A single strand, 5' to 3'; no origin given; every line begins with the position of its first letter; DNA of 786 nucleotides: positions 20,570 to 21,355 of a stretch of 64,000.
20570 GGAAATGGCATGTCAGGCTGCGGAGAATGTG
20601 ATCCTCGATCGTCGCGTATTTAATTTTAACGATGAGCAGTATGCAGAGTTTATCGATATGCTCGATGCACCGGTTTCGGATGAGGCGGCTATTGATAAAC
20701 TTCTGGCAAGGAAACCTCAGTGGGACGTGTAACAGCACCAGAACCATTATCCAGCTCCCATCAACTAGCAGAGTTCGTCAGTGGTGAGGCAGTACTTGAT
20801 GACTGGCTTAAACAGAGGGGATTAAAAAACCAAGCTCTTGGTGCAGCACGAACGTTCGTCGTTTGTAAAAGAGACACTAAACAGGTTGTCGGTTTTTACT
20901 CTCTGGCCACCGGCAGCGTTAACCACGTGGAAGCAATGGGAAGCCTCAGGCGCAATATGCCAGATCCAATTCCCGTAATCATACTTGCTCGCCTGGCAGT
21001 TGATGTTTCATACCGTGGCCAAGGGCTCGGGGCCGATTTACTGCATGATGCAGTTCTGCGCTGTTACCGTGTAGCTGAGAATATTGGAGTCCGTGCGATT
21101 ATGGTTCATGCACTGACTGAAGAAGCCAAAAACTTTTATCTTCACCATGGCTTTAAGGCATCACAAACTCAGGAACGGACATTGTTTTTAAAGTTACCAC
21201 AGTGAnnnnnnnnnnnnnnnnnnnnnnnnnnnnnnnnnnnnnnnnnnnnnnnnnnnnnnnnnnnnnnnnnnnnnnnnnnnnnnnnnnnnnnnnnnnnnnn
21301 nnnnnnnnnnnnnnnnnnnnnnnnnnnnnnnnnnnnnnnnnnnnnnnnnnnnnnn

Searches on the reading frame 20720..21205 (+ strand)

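Call 79: search_protein_families(library=pfam, proteins=[window:20720-21205:+], max_evalue=0.001)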
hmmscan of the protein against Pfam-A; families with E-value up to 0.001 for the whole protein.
window:20720-21205:+ (161 aa): 3 families
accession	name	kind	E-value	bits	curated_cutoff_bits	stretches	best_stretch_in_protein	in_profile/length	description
PF13508.13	Acetyltransf_7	-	2e-11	44.5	27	1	44-146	3-83/84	Acetyltransferase (GNAT) domain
PF13673.13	Acetyltransf_10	-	3.3e-10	40.5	23.6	1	54-151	40-112/128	Acetyltransferase (GNAT) domain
PF00583.31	Acetyltransf_1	-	1.2e-07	32.4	20.7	1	36-145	25-116/116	Acetyltransferase (GNAT) family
